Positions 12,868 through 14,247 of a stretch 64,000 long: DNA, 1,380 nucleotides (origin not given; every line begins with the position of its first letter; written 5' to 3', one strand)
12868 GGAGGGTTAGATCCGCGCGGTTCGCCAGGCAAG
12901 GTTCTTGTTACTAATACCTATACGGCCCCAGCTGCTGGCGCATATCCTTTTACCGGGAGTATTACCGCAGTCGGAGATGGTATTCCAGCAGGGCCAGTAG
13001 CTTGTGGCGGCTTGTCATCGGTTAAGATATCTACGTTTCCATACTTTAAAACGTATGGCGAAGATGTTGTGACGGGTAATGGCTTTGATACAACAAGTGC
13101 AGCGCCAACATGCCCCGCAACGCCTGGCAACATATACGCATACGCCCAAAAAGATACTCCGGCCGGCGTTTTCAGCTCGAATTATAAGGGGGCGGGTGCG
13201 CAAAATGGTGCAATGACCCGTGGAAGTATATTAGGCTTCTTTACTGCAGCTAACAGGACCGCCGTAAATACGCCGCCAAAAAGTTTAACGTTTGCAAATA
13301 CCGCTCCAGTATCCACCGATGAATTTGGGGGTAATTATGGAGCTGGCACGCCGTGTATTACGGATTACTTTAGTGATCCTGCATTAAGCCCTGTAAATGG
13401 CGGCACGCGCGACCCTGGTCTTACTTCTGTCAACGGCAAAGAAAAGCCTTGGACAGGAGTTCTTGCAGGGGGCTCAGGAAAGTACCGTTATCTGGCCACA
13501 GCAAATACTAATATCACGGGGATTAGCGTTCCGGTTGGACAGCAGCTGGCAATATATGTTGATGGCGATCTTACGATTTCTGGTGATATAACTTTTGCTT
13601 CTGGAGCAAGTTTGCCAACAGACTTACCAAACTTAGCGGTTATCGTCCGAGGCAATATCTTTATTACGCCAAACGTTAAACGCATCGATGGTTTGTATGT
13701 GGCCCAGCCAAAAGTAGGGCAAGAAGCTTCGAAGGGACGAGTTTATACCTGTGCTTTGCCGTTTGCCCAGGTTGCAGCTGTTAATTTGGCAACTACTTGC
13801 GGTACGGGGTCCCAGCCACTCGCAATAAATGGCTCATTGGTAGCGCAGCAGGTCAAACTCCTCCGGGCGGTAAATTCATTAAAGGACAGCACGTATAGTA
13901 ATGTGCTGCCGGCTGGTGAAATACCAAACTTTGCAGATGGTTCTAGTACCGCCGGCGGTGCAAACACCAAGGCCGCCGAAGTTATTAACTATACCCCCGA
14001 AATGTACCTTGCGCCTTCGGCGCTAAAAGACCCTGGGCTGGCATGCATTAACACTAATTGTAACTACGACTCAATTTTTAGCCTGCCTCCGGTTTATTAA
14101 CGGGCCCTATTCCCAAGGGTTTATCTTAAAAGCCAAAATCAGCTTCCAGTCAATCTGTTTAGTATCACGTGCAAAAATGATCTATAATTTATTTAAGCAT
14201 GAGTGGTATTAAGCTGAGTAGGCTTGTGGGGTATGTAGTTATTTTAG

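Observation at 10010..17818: Tandem duplicated modules of a small TM protein plus a giant Cys-rich secreted protein, directly upstream of the type IV pilus operon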

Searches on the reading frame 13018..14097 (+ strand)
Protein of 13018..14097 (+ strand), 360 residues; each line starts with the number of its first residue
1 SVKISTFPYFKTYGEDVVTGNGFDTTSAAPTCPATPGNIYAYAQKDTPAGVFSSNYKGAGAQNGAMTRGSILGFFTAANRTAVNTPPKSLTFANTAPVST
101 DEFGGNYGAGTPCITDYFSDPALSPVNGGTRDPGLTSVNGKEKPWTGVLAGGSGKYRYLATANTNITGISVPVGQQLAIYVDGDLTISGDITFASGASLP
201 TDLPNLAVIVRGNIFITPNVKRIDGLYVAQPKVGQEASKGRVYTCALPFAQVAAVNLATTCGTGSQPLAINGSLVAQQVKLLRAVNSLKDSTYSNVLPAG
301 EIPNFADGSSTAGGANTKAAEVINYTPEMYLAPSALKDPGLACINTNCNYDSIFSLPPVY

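Call 13: find_homologous_proteins(query=window:13018-14097:+)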
Query window:13018-14097:+ (360 aa): 10 proteins with E <= 0.001 among 8000 candidates.
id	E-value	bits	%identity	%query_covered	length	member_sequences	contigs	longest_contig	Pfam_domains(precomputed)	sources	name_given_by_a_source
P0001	1.1e-43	168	47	58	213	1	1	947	-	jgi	-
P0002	4.2e-43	166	38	98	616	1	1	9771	-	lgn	-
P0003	3.8e-41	160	37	99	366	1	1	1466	-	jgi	jgi:hypothetical protein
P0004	2.7e-38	150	35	99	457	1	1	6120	-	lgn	-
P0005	1.5e-37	148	36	98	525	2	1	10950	-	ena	-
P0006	1.0e-20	93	30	100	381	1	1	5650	-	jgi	jgi:hypothetical protein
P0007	1.0e-19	89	32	98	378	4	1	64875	-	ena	-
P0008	5.7e-19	87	29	100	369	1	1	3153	-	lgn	-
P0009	1.4e-17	82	32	98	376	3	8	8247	-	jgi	jgi:hypothetical protein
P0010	1.4e-16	79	30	99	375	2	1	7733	-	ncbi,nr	ncbi:MAG TPA: hypothetical protein VG964_02585 [Candidatus Saccharimonadales bacterium]|nr:hypotheti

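Call 19: find_encoding_contigs(protein=P0007, flank=10000, max_places=3)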
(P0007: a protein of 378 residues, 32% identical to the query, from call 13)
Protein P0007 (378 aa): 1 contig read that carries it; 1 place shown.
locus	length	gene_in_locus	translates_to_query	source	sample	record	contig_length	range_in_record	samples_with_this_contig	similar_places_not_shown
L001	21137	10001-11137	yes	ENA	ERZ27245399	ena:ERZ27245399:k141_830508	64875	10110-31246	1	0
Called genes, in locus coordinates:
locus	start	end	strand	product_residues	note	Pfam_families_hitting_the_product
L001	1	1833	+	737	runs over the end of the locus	PF13491:FtsK_4TM, PF17854:FtsK_alpha, PF01580:FtsK_SpoIIIE, PF09397:FtsK_gamma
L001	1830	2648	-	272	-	-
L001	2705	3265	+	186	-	-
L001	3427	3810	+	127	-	PF01250:Ribosomal_S6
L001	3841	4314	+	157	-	PF00436:SSB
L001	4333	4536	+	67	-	PF01084:Ribosomal_S18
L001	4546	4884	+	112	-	-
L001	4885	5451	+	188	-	PF08207:EFP_N, PF01132:EFP, PF09285:Elong-fact-P_C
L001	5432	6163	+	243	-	PF01479:S4, PF01728:FtsJ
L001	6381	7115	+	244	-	-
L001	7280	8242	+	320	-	PF13354:Beta-lactamase2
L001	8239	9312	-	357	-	PF01926:MMR_HSR1, PF02421:FeoB_N, PF06071:YchF-GTPase_C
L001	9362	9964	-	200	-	-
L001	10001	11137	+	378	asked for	-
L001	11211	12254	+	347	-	PF11104:PilM_2, PF14450:FtsA (faint)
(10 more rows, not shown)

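Call 20: find_encoding_contigs(protein=P0005, flank=10000, max_places=3)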
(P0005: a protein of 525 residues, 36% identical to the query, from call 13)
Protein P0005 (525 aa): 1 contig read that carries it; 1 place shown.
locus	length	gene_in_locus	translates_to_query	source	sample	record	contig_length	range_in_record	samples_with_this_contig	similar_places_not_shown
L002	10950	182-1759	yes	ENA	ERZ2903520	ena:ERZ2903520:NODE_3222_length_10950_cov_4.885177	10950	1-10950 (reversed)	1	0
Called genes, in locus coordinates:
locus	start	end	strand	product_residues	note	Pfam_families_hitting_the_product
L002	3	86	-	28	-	?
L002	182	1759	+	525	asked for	-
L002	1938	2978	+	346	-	PF25216:Volactin (faint), PF11104:PilM_2, PF14450:FtsA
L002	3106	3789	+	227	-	-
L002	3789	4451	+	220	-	-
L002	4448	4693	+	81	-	-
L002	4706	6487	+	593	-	PF05157:MshEN, PF00437:T2SSE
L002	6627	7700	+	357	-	PF00437:T2SSE, PF25199:nSTAND_NTPase5 (faint), PF13191:AAA_16 (weak)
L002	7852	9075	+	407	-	PF28597:T2SSF_N, PF00482:T2SSF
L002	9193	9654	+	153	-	PF07963:N_methyl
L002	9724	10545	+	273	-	PF06750:A24_N_bact, PF01478:Peptidase_A24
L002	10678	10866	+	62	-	-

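Call 21: find_encoding_contigs(protein=P0002, flank=10000, max_places=3)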
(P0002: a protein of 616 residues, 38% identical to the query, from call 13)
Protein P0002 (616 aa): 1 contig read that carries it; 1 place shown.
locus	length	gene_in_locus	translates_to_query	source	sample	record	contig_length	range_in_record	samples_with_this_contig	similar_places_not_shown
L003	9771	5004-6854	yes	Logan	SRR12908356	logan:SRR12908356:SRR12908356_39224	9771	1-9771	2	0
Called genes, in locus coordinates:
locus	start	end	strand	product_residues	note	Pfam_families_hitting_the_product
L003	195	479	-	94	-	-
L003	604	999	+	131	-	-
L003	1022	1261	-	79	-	PF13560:HTH_31, PF12844:HTH_19 (weak), PF13443:HTH_26, PF01381:HTH_3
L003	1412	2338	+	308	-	-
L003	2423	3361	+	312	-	-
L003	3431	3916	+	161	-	-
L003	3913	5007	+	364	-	-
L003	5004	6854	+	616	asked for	-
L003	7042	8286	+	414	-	-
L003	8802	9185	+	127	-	-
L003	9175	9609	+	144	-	-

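Call 22: find_encoding_contigs(protein=P0009, flank=10000, max_places=4)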
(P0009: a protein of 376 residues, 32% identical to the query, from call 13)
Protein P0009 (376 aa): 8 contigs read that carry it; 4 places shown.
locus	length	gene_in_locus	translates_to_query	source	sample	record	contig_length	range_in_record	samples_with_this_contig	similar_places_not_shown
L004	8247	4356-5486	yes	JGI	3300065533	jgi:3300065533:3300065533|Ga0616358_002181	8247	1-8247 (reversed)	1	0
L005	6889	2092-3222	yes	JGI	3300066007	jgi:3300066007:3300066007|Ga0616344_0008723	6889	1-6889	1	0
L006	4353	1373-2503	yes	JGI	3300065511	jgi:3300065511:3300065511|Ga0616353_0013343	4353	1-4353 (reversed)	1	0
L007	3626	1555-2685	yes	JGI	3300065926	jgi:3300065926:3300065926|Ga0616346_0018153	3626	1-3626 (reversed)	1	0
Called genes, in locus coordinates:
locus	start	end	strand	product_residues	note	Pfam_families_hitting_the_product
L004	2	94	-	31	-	?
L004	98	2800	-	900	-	PF00657:Lipase_GDSL, PF13472:Lipase_GDSL_2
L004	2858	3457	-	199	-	-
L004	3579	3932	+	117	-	-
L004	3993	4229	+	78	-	-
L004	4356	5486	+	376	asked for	-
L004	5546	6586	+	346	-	PF11104:PilM_2, PF14450:FtsA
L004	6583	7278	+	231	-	PF05137:PilN (weak)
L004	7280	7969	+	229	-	-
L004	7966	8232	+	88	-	-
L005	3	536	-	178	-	?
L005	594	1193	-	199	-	-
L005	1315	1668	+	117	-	-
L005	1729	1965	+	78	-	-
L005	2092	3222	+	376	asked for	-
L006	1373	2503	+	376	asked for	-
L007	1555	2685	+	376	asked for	-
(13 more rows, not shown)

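Call 23: find_encoding_contigs(protein=P0010, flank=10000, max_places=3)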
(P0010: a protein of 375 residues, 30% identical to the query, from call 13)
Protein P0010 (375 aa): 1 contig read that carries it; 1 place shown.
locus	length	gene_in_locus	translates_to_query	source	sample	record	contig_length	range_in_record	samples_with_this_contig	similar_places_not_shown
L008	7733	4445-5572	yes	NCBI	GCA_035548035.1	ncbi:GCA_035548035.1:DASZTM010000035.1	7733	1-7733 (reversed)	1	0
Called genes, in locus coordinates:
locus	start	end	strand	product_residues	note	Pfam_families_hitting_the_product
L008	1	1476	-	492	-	PF00006:ATP-synt_ab, PF00306:ATP-synt_ab_C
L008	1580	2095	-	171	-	PF00213:OSCP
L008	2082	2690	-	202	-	-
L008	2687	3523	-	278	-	-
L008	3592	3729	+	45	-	PF07963:N_methyl (faint)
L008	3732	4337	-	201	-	-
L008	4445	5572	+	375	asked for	-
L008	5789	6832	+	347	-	PF11104:PilM_2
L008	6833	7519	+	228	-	PF05137:PilN (weak)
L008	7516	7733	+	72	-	?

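Call 24: predict_structure(alignment_id=A1)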
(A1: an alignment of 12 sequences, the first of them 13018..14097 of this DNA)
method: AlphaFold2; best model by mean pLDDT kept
length: 360 residues; sequences in the alignment: 12
mean_pLDDT: 49.0   pTM: 0.57
mean pLDDT of the five models: 49.0, 48.4, 48.2, 47.8, 47.7
residues with pLDDT >= 90: 15; 70-90: 64; 50-70: 66; < 50: 215
segments of 3 or more residues with pLDDT < 50: 1-115, 119-130, 132-138, 254-256, 282-335, 337-360
pLDDT, mean of each block of 10 residues (from residue 1): 26 26 32 36 38 37 32 29 29 28 30 46 36 47 85 82 93 79 91 67 70 81 70 58 72 51 55 55 41 37 35 34 30 41 36 28
secondary structure, 60 per line:
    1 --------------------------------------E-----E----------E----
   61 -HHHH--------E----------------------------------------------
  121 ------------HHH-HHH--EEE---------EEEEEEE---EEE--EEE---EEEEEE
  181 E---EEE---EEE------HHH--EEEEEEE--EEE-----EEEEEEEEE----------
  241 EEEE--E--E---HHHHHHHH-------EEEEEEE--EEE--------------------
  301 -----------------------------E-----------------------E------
elements in order: H62-65 E142-144 E154-160 E164-166 E169-171 E175-181 E185-187 E191-193 E205-211 E214-216 E222-230 E241-244 H254-261 E269-275 E278-280

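Call 25: search_protein_representatives(alignment_id=A1)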
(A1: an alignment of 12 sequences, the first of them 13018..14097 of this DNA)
Query: 12 sequences, 383 profile positions. Proteins with E-value up to 0.001 (for the whole library): 5302; up to 1e-10: 3796; up to 1e-30: 2316. The best 150 are listed.
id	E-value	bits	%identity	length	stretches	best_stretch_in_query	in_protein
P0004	2.3e-122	425.1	-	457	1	13-383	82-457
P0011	1.3e-121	422.6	-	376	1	12-383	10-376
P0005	3.8e-118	411.2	-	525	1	32-383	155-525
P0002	4.6e-118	410.9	-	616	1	22-383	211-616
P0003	1.0e-116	406.5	-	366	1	32-383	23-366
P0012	4.0e-115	401.2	-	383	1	16-383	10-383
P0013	7.8e-114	397.0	-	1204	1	32-383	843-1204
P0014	5.7e-109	381.0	-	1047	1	32-383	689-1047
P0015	1.8e-108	379.4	-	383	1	14-383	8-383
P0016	8.6e-108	377.1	-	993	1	27-383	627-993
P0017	5.6e-107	374.4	-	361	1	34-383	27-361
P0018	1.8e-106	372.8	-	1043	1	31-383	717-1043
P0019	5.8e-106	371.1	-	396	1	16-383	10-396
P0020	3.1e-104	365.4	-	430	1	28-383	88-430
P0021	3.3e-103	362.0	-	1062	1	36-383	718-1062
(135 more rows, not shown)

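Call 31: find_related_loci(query=A1, collection=genome_contigs, flank=8000)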
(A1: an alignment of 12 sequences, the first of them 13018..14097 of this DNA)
Query A1 (360 aa) in genome_contigs; peptide patterns used: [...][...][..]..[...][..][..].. (x = any residue, [..] = any of these).
111 stretches matched a pattern; 94 encode a relative of the query (tblastn E <= 1e-3); the best 80 are kept; 78 distinct loci.
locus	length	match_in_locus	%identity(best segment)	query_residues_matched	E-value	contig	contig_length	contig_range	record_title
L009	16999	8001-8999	42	1-360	1e-75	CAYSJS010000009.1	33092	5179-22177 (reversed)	MAG TPA_asm: uncultured Candidatus Saccharibacteria bacterium isolate SRP135725_co1_201 genome assembly, contig: NODE_14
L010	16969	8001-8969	38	1-359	4e-57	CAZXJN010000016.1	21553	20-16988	MAG TPA_asm: uncultured Candidatus Saccharibacteria bacterium isolate SRP144015_co1_17 genome assembly, contig: NODE_122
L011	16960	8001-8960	37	9-360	2e-44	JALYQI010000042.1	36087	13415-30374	MAG: bacterium isolate MDV bin59 SD1454-56_k127_738806, whole genome shotgun sequence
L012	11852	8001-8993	36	8-359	2e-42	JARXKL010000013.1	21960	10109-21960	MAG: Patescibacteria group bacterium isolate bin04 NODE_672_length_21960_cov_17.442136, whole genome shotgun sequence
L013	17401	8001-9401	44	9-360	5e-41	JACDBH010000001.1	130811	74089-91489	MAG: Candidatus Saccharibacteria bacterium isolate MGR_bin277 SD2897-2912_k127_6020619, whole genome shotgun sequence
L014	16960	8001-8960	32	2-360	4e-40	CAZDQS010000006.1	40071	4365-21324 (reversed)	MAG TPA_asm: uncultured Candidatus Saccharibacteria bacterium isolate SRP144015_co1_47 genome assembly, contig: NODE_528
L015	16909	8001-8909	32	2-359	2e-39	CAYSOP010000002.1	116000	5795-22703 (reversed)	MAG TPA_asm: uncultured Candidatus Saccharibacteria bacterium isolate SRP200132_co1_551 genome assembly, contig: NODE_15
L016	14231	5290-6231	35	2-359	4e-38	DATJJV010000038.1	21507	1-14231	MAG TPA_asm: Candidatus Pristimantibacillus sp. isolate SMAG_U15575 k141_4783746, whole genome shotgun sequence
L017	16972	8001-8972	34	2-359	4e-38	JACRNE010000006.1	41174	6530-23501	MAG: Candidatus Saccharibacteria bacterium isolate NC_groundwater_1926_Pr3_S-0.2um_42_3 scaffold_147367, whole genome sh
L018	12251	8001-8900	34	2-359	1e-37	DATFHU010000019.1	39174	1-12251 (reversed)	MAG TPA_asm: Candidatus Saccharimonadales bacterium isolate SMAG_U8697 k141_1193261, whole genome shotgun sequence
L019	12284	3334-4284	35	1-358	1e-36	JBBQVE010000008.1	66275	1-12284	MAG: Candidatus Saccharimonadales bacterium isolate Co_metawrap_1981 Cmw_1981_k141_27493739_length_66275_cov_13.9992, wh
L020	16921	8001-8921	34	8-359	1e-36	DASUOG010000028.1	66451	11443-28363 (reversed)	MAG TPA_asm: Candidatus Saccharimonadales bacterium isolate SMAG_U1622 k141_1272788, whole genome shotgun sequence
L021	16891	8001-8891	32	8-359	6e-36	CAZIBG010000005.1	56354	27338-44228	MAG TPA_asm: uncultured Candidatus Saccharibacteria bacterium isolate SRP286056_co2_68 genome assembly, contig: NODE_590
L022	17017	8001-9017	29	4-359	3e-36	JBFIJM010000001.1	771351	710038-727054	MAG: Candidatus Saccharimonadales bacterium isolate Mix_sand11.2021.09.Z.86 k141_1409330_length_771351_cov_17.0050, whol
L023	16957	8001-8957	32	4-359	1e-35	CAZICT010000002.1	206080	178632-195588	MAG TPA_asm: uncultured Candidatus Saccharibacteria bacterium isolate SRP144015_co1_49 genome assembly, contig: NODE_25_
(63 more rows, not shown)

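Call 39: search_protein_families(library=ncbifam, proteins=[P0007], max_evalue=1)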
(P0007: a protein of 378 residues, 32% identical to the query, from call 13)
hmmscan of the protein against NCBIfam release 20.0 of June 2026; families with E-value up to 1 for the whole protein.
P0007 (378 aa): 0 families

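Call 43: predict_structure(alignment_id=A2)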
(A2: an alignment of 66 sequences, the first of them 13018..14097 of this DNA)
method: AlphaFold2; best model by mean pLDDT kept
length: 360 residues; sequences in the alignment: 66
mean_pLDDT: 72.1   pTM: 0.80
mean pLDDT of the five models: 72.1, 71.5, 68.9, 67.1, 64.7
residues with pLDDT >= 90: 91; 70-90: 112; 50-70: 102; < 50: 55
segments of 3 or more residues with pLDDT < 50: 1-5, 94-96, 121-130, 295-299, 311-315, 339-360
pLDDT, mean of each block of 10 residues (from residue 1): 57 82 67 75 71 71 82 73 51 55 55 70 42 60 92 90 95 93 95 91 91 93 93 82 84 60 79 90 72 50 55 58 81 64 41 34
secondary structure, 60 per line:
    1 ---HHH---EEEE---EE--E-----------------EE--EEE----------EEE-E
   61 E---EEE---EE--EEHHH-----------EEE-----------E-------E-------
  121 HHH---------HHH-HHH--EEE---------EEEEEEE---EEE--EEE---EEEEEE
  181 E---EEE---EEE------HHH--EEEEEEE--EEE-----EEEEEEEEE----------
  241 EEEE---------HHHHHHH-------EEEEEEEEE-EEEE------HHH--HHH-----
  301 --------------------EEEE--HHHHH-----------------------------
elements in order: E10-13 E43-45 E56-58 E65-67 E91-93 E142-144 E154-160 E164-166 E169-171 E175-181 E185-187 E191-193 E205-211 E214-216 E222-230 E241-244 H254-260 E268-276 E278-281 E321-324 H327-331

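Call 48: fold_search(model_id=the predicted structure, library=pdb)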
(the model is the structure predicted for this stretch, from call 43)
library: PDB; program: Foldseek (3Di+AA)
matches with E <= 10: 49; with E <= 0.001: 0
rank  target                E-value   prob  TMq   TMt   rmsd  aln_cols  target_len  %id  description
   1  6bg8_A                5.5e-01  0.21  0.27  0.38  12.1       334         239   11  Shewanella frigidimarina ice-binding protein_1 DUF3494 Domain (released 2018-03-07)
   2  8x0z                  6.7e-01  0.16  0.24  0.36  12.4       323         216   14  Crystal structure of A101C/A120C mutant of FfIBP (released 2024-11-13)
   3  4nu2                  1.2e+00  0.14  0.25  0.38  10.8       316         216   14  Crystal structure of an ice-binding protein (FfIBP) from the Antarctic bacterium, Flavobacterium frigoris PS1 (released 2014-04-16)
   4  3vbi_A                1.5e+00  0.06  0.11  0.17  11.6       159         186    8  Crystal Structure of AntD, an N-acyltransferase from Bacillus cereus in complex with dTDP-4-amino-4,6-dideoxyglucose a (released 2012-01-25)
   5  7ehk                  1.7e+00  0.13  0.27  0.40  10.6       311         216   14  Crystal structure of C107S mutant of FfIBP (released 2022-03-02)
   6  3vbp_A                1.8e+00  0.05  0.11  0.17  11.6       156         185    8  Crystal Structure of the D94N mutant of AntD, an N-acyltransferase from Bacillus cereus in complex with dTDP and Coenz (released 2012-01-25)
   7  6ria_1                1.8e+00  0.04  0.10  0.25   9.0       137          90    9  Bactofilin from Thermus thermophilus, F105R mutant crystal structure (released 2019-07-17)
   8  3tha_B                2.7e+00  0.01  0.08  0.09  15.4       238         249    8  Tryptophan synthase subunit alpha from Campylobacter jejuni. (released 2011-08-31)
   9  3tv0_B                3.0e+00  0.01  0.09  0.14  12.2       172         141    8  Structure of dynactin p27 subunit (released 2012-10-03)
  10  6n2b_A                3.0e+00  0.01  0.10  0.10  20.3       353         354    8  The Crystal Structure of Caldicellulosiruptor kristjanssonii Tapirin C-terminal domain (released 2018-12-19)
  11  6mzp_B                3.2e+00  0.01  0.06  0.07  15.7       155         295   10  Zebrafish betaglycan orphan domain structure from orthorhombic crystal form (released 2019-08-21)
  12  9fdy_C                3.3e+00  0.01  0.08  0.08  21.3       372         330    7  Betaglycan Orphan Domain (ratBGo) in complex with TGF-b1 and extracellular domain of TGFBRII (released 2025-03-12)
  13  4hzc_E                4.3e+00  0.01  0.07  0.09  12.3        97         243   11  Crystal structure of Serine acetyltransferase from Brucella abortus strain S19 (released 2014-02-19)
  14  3r3r                  4.3e+00  0.01  0.08  0.12  13.5       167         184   12  Structure of the YrdA ferripyochelin binding protein from Salmonella enterica (released 2011-03-30)
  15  1thj_A                4.3e+00  0.01  0.09  0.12  13.2       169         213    6  CARBONIC ANHYDRASE FROM METHANOSARCINA (released 1996-10-14)
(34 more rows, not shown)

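Call 50: search_solved_structures(query=A2, max_evalue=10, show_alignments=3)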
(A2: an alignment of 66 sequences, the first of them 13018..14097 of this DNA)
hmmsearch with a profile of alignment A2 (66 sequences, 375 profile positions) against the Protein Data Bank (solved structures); distinct sequences matched with E-value up to 10: 0.

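Call 52: search_protein_families(library=pfam, alignment_id=A2, max_evalue=1)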
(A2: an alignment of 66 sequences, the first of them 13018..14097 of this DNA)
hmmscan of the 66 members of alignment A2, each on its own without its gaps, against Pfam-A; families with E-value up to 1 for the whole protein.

A. member 1, window:13018-14097:+ (360 aa): 0 families

B. families by the number of members that match (of 66 scanned): 9 families
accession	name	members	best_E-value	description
PF23981.1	DUF7305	8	0.0052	Domain of unknown function (DUF7305)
PF03423.18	CBM_25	1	0.015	Carbohydrate binding domain (family 25)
PF17720.7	RLIG1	1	0.036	RNA ligase 1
PF03064.21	U79_P34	1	0.11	HSV U79 / HCMV P34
PF25193.1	DPC1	1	0.12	Diatom pyrenoid component 1 motif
PF03961.19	FapA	1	0.25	Flagellar Assembly Protein A beta solenoid domain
PF24335.1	DUF7503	1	0.32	Family of unknown function (DUF7503)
PF05365.17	UCR_UQCRX_QCR9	1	0.44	Ubiquinol-cytochrome C reductase, UQCRX/QCR9 like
PF24269.1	DUF7467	1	0.45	Domain of unknown function (DUF7467)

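Call 53: find_homologous_proteins(query=A2, max_evalue=0.001)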
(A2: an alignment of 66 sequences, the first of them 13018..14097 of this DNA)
Query A2 (66 sequences) (360 aa, profile of the alignment): 14 proteins with E <= 0.001 among 8000 candidates.
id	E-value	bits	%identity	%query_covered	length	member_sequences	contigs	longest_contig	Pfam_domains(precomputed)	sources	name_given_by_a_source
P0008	5.4e-128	445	29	100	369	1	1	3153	-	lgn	-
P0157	1.1e-127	444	31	98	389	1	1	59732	-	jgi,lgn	jgi:hypothetical protein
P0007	4.1e-120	419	32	98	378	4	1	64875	-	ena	-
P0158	7.9e-119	415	28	98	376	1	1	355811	-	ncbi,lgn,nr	ncbi:MAG TPA: hypothetical protein VFT49_02815 [Candidatus Saccharimonadales bacterium]|nr:hypotheti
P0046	2.4e-118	414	30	98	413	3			-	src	-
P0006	1.3e-107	378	30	100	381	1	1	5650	-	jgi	jgi:hypothetical protein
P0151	8.8e-96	339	26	100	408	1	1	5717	-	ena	-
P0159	5.9e-90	320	27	53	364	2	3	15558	-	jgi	jgi:hypothetical protein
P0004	2.0e-69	253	35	99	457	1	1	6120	-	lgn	-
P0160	5.1e-68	248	32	99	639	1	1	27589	-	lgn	-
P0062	1.2e-64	237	37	98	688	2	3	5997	-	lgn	-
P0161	3.4e-58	216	30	99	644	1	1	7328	-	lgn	-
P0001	9.3e-51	191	47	58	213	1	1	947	-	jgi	-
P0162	2.5e-43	167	29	88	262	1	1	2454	-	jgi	jgi:hypothetical protein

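Call 62: search_protein_families(library=pfam, proteins=[P0006, P0007, P0008, P0009, P0010, P0011, P0012, P0015, P0017, P0019], max_evalue=1)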
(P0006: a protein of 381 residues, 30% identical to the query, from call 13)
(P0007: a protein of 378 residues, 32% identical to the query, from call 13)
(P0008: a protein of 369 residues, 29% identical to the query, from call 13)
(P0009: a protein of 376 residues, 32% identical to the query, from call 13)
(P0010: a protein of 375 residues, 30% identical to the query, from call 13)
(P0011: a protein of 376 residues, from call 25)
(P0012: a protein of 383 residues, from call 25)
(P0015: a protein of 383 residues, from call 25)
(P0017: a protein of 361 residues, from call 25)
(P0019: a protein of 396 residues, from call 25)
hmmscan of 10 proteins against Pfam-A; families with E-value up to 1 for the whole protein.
P0006 (381 aa): 0 families

P0007 (378 aa): 2 families
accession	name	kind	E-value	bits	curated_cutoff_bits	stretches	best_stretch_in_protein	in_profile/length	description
PF23981.1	DUF7305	-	0.014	15.7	27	1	204-326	80-176/185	Domain of unknown function (DUF7305)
PF24269.1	DUF7467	-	0.45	11.7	27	0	186-241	14-69/116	Domain of unknown function (DUF7467)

P0008 (369 aa): 0 families

P0009 (376 aa): 0 families

P0010 (375 aa): 1 family
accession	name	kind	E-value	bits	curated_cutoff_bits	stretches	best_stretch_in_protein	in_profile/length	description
PF23981.1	DUF7305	-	0.026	14.9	27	1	194-314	80-172/185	Domain of unknown function (DUF7305)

P0011 (376 aa): 1 family
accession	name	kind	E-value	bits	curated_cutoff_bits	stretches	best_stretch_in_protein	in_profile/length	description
PF23981.1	DUF7305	-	0.0052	17.1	27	1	197-315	82-172/185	Domain of unknown function (DUF7305)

P0012 (383 aa): 0 families

P0015 (383 aa): 0 families

P0017 (361 aa): 0 families

P0019 (396 aa): 0 families
